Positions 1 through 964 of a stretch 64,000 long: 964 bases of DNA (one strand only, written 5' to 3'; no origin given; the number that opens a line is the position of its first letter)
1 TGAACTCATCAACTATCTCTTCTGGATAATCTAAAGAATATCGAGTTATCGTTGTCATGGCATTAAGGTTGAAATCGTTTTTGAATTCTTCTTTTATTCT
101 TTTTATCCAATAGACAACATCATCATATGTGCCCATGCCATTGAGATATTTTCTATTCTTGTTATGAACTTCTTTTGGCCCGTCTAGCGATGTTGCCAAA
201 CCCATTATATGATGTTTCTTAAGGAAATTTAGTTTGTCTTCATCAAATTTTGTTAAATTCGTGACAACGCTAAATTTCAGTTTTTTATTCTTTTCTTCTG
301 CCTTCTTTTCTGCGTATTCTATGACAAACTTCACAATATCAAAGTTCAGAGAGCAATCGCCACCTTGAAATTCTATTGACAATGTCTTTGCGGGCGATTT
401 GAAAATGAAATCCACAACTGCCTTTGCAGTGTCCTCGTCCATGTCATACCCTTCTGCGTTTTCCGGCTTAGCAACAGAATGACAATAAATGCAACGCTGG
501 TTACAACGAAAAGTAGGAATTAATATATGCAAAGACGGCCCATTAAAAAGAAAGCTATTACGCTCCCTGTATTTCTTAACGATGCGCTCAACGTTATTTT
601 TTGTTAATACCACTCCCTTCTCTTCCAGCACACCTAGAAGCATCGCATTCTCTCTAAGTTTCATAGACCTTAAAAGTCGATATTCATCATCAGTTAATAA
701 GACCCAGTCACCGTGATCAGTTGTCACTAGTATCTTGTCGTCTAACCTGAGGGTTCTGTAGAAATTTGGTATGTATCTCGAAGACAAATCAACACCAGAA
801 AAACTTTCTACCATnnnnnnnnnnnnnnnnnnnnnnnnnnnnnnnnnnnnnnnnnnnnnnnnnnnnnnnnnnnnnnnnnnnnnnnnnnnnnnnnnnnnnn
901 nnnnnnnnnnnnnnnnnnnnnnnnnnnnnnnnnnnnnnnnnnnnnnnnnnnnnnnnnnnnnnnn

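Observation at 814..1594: Tandem paralogous small proteins sharing an (T/S)INxx(L/I)YPxEVI motif, one with a 60-aa poly-acidic tail, coupled to a radical SAM gene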

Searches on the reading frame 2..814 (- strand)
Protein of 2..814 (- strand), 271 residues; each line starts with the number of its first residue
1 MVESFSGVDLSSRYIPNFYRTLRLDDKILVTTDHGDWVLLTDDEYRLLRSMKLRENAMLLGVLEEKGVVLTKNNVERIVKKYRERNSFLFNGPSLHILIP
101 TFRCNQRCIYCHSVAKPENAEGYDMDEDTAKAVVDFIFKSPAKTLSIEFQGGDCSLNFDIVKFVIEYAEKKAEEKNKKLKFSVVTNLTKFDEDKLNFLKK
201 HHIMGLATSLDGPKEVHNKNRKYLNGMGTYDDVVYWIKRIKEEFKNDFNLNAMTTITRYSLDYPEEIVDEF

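Call 7: search_protein_families(library=pfam, proteins=[window:2-814:-], max_evalue=1)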
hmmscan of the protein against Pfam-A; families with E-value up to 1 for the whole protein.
window:2-814:- (271 aa): 3 families
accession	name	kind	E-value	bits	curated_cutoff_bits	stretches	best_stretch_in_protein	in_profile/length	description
PF04055.27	Radical_SAM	-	3e-19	70.2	29.5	1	99-269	2-164/166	Radical SAM superfamily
PF13353.11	Fer4_12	-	1.6e-06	28.9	22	1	92-218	3-121/137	4Fe-4S single cluster domain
PF19519.4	DUF6051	-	0.03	13.8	27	1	217-261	183-227/406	Family of unknown function (DUF6051)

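Call 8: search_protein_families(library=ncbifam, proteins=[window:2-814:-], max_evalue=1)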
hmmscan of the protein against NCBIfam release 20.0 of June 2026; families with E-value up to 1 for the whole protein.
window:2-814:- (271 aa): 64 families (the best 25 are shown)
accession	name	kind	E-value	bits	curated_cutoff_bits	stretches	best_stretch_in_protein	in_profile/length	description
TIGR03978.1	rSAM_paired_1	equivalog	7.3e-72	242.6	370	1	18-271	3-257/466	His-Xaa-Ser system radical SAM maturase HxsB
NF047865.1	rSAM_PapB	equivalog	1.3e-35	123.2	340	1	100-262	9-167/330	PapB family radical SAM/SPASM ranthipeptide maturase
TIGR04064.1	rSAM_nif11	equivalog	9.4e-34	116.9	518.7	1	98-245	82-229/459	nif11-like peptide radical SAM maturase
TIGR04068.1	rSAM_ocin_clost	equivalog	2.4e-33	115.7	500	1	42-252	26-244/462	Cys-rich peptide radical SAM maturase CcpM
NF040492.1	not_ScfB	exception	4.2e-29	101.7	855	1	63-268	68-270/450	ScfB-related radical SAM/SPASM orphan maturase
TIGR03974.1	rSAM_six_Cys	equivalog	6.4e-29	101.1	425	1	53-268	59-271/451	thioether cross-link-forming SCIFF peptide maturase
TIGR03906.1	quino_hemo_SAM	equivalog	7.6e-29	100.7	453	1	101-246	101-247/467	quinohemoprotein amine dehydrogenase maturation protein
NF038107.1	rSAM_NF038107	equivalog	2.8e-26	92.3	600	1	25-243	15-236/444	Cys-every-fifth radical SAM/SPASM peptide maturase CefB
NF035951.1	rSAM_RumMC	equivalog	2.8e-25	89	720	1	75-246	92-265/510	RumMC family radical SAM sactipeptide maturase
TIGR04280.1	geopep_mat_rSAM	hypoth_equivalog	1.4e-20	73.7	400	1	12-242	4-232/428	geopeptide radical SAM maturase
TIGR03942.1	sulfatase_rSAM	equivalog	1.5e-20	73.6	349.45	1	102-269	9-174/363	anaerobic sulfatase maturase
NF010321.0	PRK13758.1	equivalog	1.6e-19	70.3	441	1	100-254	11-166/370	anaerobic sulfatase-maturase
TIGR04463.1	rSAM_vs_C_rich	equivalog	5.2e-18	65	525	1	22-244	7-231/438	TIGR04463 family radical SAM/SPASM RiPP maturase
TIGR04334.1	rSAM_Clo7bot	equivalog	2.2e-17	62.8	600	1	67-269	63-260/440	radical SAM/SPASM domain Clo7bot peptide maturase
NF038170.1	lachnocin_rSAM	equivalog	6.1e-17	61.6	550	1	98-242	80-225/440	lachnocin radical SAM maturase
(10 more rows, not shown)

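Call 16: find_homologous_proteins(query=window:2-814:-, max_evalue=1e-20)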
Query window:2-814:- (271 aa): 136 proteins with E <= 1e-20 among 788 candidates; the best 120 are listed.
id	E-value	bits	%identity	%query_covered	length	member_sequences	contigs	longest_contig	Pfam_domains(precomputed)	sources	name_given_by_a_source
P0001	2.9e-128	445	100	74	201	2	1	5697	PF04055.28,PF13353.12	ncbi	ncbi:MAG: hypothetical protein B6U68_02240, partial [Candidatus Aenigmarchaeota archaeon ex4484_14]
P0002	1.5e-103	364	59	100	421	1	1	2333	PF04055.28,PF13353.12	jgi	jgi:His-Xaa-Ser system radical SAM maturase HxsB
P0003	1.1e-102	361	61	97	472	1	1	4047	PF04055.28,PF13353.12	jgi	jgi:His-Xaa-Ser system radical SAM maturase HxsB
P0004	1.7e-100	354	65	86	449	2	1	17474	PF04055.28,PF13353.12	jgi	jgi:His-Xaa-Ser system radical SAM maturase HxsB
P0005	1.6e-99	351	58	95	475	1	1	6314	PF13186.12,PF04055.28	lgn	-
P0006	1.8e-79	285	53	89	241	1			PF04055.28,PF13353.12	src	-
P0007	2.2e-77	278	49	97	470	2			PF13186.12,PF04055.28,PF13353.12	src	-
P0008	2.8e-77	278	51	95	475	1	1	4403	PF04055.28,PF13353.12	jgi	jgi:His-Xaa-Ser system radical SAM maturase HxsB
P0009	3.6e-77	277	51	96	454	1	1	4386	PF13186.12,PF04055.28,PF13353.12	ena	-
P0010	1.9e-76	275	50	95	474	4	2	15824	PF04055.28,PF13353.12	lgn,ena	-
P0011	3.1e-76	274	48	98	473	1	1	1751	PF04055.28,PF13353.12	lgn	-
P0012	1.1e-75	273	49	95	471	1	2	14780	PF13186.12,PF04055.28,PF13353.12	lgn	-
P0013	1.6e-75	272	45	100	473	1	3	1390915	PF04055.28,PF13353.12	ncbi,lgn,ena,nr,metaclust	ncbi:MAG: His-Xaa-Ser system radical SAM maturase HxsB [Candidatus Altiarchaeales archaeon IMC4]|nr:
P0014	6.2e-75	270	48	100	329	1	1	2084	PF04055.28,PF13353.12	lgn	-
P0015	1.0e-73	266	49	94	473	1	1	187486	PF04055.28,PF13353.12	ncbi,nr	ncbi:His-Xaa-Ser system radical SAM maturase HxsB [Candidatus Woesearchaeota archaeon]|nr:His-Xaa-Se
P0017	4.9e-73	264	50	89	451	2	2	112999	PF13186.12,PF04055.28,PF13353.12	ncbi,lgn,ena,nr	ncbi:MAG: His-Xaa-Ser system radical SAM maturase HxsB [Candidatus Diapherotrites archaeon]|nr:His-X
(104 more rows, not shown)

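Call 17: find_related_loci(query=window:2-814:-, collection=genome_contigs, flank=10000)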
Query window:2-814:- (271 aa) in genome_contigs; peptide patterns used: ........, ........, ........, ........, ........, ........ (x = any residue, [..] = any of these).
173 stretches matched a pattern; 2 encode a relative of the query (tblastn E <= 1e-3); 2 distinct loci.
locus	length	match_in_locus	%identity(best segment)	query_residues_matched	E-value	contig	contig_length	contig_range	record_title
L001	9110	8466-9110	89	1-215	3e-121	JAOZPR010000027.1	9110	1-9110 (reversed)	MAG: Candidatus Aenigmatarchaeota archaeon isolate GMC4.metabat2.263 GMC4_11911_length_9110_cov_9.399337, whole genome s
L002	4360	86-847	48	14-271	5e-77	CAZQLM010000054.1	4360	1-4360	MAG TPA_asm: uncultured archaeon isolate binchicken_co409_132 genome assembly, contig: NODE_4287_length_4360_cov_8.68223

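Call 18: find_encoding_contigs(protein=P0004, flank=10000, max_places=3)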
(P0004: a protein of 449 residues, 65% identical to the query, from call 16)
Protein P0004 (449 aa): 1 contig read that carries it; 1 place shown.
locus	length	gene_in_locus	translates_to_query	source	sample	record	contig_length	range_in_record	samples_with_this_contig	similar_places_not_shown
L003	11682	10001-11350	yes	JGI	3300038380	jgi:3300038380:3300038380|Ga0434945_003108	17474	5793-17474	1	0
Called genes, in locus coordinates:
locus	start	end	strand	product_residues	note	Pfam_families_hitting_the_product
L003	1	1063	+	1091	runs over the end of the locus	PF00437:T2SSE (weak), PF14890:Intein_splicing, PF14528:LAGLIDADG_3, PF00437:T2SSE, PF23989:PilB3_C (faint)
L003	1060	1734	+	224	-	PF06745:ATPase, PF13481:AAA_25 (faint)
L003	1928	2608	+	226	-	PF00482:T2SSF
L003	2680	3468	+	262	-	PF00482:T2SSF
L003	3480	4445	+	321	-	PF04055:Radical_SAM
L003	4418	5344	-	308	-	-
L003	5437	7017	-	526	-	-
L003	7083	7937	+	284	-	PF04055:Radical_SAM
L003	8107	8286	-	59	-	-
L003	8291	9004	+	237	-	-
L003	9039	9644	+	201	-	PF27806:HxsD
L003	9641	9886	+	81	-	-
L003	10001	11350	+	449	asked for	PF13353:Fer4_12 (weak), PF04055:Radical_SAM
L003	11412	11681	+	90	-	?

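Call 19: find_encoding_contigs(protein=P0005, flank=10000, max_places=3)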
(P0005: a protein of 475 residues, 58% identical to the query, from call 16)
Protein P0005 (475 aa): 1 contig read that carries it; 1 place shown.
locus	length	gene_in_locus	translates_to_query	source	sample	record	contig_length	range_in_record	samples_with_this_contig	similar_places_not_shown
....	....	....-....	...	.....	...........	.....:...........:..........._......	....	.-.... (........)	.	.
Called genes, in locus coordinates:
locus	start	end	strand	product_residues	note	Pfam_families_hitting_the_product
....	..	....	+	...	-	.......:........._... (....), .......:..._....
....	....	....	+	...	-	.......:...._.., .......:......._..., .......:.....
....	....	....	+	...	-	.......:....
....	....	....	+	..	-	-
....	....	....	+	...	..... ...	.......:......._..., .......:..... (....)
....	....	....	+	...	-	?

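Call 20: find_encoding_contigs(protein=P0001, flank=10000, max_places=3)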
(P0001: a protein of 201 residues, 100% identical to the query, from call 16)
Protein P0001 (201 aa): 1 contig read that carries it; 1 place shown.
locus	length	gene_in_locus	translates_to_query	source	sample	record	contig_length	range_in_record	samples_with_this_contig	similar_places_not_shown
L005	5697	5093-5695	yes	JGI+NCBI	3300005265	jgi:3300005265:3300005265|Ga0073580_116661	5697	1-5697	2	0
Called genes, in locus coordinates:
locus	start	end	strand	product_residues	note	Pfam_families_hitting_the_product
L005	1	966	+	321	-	?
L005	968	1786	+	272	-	PF00482:T2SSF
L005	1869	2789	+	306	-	PF04055:Radical_SAM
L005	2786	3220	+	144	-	-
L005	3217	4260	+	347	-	PF01478:Peptidase_A24 (weak), PF06819:Arc_PepC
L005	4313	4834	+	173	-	PF27806:HxsD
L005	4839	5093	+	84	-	-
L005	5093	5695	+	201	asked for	PF13353:Fer4_12 (weak), PF04055:Radical_SAM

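Call 24: find_encoding_contigs(protein=P0013, flank=10000, max_places=2)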
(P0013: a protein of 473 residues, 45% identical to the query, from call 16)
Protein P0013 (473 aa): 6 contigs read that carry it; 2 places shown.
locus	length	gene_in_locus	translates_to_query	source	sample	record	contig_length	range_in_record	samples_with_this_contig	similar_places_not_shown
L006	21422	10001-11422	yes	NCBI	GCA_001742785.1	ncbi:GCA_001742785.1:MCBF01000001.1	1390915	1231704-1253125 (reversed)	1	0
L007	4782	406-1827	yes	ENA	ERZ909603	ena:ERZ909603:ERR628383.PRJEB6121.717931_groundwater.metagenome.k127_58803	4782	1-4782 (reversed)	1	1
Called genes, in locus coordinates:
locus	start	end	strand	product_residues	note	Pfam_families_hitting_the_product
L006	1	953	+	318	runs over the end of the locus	PF11932:DUF3450 (faint), PF23435:DUF7121, PF12329:TMF_DNA_bd (weak)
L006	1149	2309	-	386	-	PF05833:NFACT_N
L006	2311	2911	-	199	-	PF00215:OMPdecase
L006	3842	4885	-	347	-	-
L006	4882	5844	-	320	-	-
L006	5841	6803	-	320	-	-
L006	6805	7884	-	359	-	-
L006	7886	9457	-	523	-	-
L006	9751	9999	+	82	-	-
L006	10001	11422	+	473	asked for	PF04055:Radical_SAM, PF13353:Fer4_12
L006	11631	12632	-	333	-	PF01136:Peptidase_U32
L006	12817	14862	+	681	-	PF04879:Molybdop_Fe4S4, PF00384:Molybdopterin, PF01568:Molydop_binding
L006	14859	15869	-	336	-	PF01136:Peptidase_U32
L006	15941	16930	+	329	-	PF04055:Radical_SAM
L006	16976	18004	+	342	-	PF01478:Peptidase_A24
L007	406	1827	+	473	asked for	PF04055:Radical_SAM, PF13353:Fer4_12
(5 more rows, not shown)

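Call 25: find_encoding_contigs(protein=P0015, flank=10000, max_places=2)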
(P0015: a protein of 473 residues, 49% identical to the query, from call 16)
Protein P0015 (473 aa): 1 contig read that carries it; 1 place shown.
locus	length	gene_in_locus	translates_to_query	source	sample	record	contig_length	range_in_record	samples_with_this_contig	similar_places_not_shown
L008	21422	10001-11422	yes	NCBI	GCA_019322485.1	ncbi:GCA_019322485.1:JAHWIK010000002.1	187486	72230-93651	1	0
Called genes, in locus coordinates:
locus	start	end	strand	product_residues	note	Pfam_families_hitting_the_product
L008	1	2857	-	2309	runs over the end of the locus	PF19077:Big_13 (faint), PF18884:TSP3_bac (faint)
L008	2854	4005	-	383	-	-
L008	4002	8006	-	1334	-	PF00354:Pentaxin (faint), PF13385:Laminin_G_3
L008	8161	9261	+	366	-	-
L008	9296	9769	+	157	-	PF27806:HxsD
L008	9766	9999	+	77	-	-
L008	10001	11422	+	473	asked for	PF13353:Fer4_12, PF04055:Radical_SAM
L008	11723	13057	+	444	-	PF13231:PMT_2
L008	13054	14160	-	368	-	PF01041:DegT_DnrJ_EryC1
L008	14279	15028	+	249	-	PF00535:Glycos_transf_2, PF10111:Glyco_tranf_2_2, PF13641:Glyco_tranf_2_3 (weak)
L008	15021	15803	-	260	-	PF01522:Polysacc_deac_1, PF10096:DUF2334 (weak), PF11959:DUF3473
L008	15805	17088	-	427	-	PF03721:UDPG_MGDP_dh_N, PF00984:UDPG_MGDP_dh, PF03720:UDPG_MGDP_dh_C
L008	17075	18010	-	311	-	PF01073:3Beta_HSD, PF01370:Epimerase, PF02719:Polysacc_synt_2, PF04321:RmlD_sub_bind, PF05368:NmrA (weak), PF07993:NAD_binding_4, PF13460:NAD_binding_10, PF16363:GDP_Man_Dehyd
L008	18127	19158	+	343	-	PF04055:Radical_SAM, PF13186:SPASM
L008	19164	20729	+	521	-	PF13231:PMT_2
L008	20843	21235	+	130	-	-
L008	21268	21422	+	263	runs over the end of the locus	-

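Call 26: find_encoding_contigs(protein=P0017, flank=10000, max_places=2)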
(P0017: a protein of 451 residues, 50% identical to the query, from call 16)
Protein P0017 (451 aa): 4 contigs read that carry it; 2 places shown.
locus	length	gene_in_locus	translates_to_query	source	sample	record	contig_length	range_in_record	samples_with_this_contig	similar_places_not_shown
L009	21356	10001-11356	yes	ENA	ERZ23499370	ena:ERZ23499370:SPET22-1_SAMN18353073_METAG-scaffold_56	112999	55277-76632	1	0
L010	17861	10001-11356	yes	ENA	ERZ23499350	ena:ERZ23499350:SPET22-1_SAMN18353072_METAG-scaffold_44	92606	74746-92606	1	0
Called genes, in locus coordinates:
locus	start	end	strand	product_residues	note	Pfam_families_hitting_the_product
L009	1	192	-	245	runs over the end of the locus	-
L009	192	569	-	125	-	-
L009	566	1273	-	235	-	-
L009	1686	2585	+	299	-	PF23435:DUF7121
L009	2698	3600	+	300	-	PF04055:Radical_SAM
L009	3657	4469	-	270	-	PF04055:Radical_SAM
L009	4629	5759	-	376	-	PF01478:Peptidase_A24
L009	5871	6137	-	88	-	-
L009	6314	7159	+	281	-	PF04055:Radical_SAM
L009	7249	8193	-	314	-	PF04055:Radical_SAM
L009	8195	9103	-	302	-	PF04055:Radical_SAM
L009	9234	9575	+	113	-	PF27806:HxsD (weak)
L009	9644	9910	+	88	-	PF27806:HxsD (weak)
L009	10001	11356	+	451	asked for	PF04055:Radical_SAM, PF13353:Fer4_12, PF13186:SPASM (weak)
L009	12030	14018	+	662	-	PF04055:Radical_SAM, PF13353:Fer4_12 (faint)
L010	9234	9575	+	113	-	PF27806:HxsD (weak)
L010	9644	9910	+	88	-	PF27806:HxsD (weak)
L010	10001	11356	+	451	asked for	PF04055:Radical_SAM, PF13353:Fer4_12, PF13186:SPASM (weak)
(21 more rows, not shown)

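Call 34: find_related_loci(query=A1, collection=metagenome_contigs, flank=10000)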
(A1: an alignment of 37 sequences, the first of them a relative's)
Query A1 (475 aa) in metagenome_contigs; peptide patterns used: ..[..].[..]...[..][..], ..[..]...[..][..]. (x = any residue, [..] = any of these).
600 stretches matched a pattern (row limit reached: there are more); 594 encode a relative of the query (tblastn E <= 1e-3); the best 80 are kept; 80 distinct loci.
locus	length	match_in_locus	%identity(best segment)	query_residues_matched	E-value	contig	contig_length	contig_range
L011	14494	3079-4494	52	2-474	2e-174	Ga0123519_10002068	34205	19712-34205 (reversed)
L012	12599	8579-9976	51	7-474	8e-167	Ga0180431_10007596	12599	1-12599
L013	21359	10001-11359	48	12-473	2e-146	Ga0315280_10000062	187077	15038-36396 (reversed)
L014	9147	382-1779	46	9-474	3e-135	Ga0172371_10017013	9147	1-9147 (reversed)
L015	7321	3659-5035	42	11-474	1e-130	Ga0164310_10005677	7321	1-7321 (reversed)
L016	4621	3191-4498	47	16-451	2e-131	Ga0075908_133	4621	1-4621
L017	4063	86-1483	42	11-474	4e-130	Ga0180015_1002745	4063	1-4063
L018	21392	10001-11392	43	11-474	3e-126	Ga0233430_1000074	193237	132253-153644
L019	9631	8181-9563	41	9-473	5e-126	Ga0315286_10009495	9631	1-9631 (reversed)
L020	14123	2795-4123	45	16-458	2e-124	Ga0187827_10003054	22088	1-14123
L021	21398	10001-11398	42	10-474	9e-123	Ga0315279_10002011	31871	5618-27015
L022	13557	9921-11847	41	29-474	2e-122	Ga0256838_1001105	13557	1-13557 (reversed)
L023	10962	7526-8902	40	11-475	2e-121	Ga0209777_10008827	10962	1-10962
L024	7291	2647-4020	41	11-473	6e-121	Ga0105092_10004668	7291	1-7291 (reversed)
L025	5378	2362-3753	40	16-475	1e-116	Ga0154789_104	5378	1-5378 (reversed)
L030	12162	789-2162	37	22-475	3e-109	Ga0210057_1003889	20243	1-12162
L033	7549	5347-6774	37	10-475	2e-108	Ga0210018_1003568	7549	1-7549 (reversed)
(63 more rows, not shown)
